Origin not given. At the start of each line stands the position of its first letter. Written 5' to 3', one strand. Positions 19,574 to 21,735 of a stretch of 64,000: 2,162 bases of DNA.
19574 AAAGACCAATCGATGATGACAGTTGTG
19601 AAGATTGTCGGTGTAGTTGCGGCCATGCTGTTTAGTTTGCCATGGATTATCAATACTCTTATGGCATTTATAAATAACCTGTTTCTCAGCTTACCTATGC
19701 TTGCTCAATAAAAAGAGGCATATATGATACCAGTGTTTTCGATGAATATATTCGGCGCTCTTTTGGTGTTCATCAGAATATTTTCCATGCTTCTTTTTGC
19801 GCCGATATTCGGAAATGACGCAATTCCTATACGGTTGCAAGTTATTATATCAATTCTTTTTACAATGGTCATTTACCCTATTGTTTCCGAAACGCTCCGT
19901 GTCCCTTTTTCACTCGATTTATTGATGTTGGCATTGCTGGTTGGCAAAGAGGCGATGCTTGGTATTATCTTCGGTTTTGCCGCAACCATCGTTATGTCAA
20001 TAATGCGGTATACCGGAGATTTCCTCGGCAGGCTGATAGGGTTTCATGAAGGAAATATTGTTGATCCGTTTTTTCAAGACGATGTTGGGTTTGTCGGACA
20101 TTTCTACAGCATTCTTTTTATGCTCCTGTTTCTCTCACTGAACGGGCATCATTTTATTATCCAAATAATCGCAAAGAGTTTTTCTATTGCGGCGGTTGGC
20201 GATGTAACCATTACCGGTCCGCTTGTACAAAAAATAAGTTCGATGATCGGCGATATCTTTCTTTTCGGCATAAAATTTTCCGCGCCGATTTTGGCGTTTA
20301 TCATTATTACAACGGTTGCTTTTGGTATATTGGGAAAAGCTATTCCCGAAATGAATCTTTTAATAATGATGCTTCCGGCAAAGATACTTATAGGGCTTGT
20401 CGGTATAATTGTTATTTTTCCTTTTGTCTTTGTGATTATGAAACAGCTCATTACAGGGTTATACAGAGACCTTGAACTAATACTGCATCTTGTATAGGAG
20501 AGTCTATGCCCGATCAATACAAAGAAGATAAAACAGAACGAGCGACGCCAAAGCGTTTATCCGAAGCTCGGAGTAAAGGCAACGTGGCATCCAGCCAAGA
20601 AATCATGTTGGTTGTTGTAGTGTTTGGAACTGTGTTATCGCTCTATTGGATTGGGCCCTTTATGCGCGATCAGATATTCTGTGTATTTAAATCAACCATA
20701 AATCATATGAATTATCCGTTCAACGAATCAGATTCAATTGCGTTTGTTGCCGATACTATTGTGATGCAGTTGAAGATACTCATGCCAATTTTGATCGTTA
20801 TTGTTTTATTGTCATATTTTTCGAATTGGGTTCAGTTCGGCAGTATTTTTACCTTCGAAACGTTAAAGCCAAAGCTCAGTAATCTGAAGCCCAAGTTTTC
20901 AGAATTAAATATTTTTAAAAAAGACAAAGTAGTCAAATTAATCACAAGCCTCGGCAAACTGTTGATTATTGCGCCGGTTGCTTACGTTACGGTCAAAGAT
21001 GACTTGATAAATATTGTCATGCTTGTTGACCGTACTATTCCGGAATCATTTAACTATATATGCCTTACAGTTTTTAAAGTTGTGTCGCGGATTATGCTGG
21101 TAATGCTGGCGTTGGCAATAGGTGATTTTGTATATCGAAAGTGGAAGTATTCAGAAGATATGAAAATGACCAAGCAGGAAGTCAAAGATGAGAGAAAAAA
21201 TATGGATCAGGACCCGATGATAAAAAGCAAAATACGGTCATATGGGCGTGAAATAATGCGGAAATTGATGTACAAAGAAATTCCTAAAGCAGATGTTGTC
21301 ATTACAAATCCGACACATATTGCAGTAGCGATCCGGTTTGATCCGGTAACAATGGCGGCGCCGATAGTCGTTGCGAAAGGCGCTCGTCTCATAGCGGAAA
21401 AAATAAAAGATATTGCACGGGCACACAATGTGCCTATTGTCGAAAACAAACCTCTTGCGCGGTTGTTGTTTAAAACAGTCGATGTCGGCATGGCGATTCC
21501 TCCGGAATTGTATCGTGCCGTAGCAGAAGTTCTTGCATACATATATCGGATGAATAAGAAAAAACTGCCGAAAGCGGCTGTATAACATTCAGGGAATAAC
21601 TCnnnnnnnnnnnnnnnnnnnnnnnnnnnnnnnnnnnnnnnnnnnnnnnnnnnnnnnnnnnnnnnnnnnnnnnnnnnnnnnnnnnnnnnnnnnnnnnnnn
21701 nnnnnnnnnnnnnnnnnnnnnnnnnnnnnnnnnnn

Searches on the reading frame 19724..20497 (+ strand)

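Call 7: search_protein_families(library=pfam, proteins=[window:19724-20497:+], max_evalue=0.01)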
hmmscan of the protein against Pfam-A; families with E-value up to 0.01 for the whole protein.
window:19724-20497:+ (257 aa): 1 family
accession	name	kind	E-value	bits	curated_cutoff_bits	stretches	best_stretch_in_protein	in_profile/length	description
PF01311.25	Bac_export_1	-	4.6e-50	170.8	27.8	1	12-244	4-228/230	Bacterial export proteins, family 1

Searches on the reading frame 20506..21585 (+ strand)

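Call 7: search_protein_families(library=pfam, proteins=[window:20506-21585:+], max_evalue=0.01)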
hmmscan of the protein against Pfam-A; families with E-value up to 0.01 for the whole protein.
window:20506-21585:+ (359 aa): 1 family
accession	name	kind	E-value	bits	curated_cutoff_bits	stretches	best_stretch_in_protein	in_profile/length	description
PF01312.24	Bac_export_2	-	1.4e-110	370.1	24.4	1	7-346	1-335/335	FlhB HrpN YscU SpaS Family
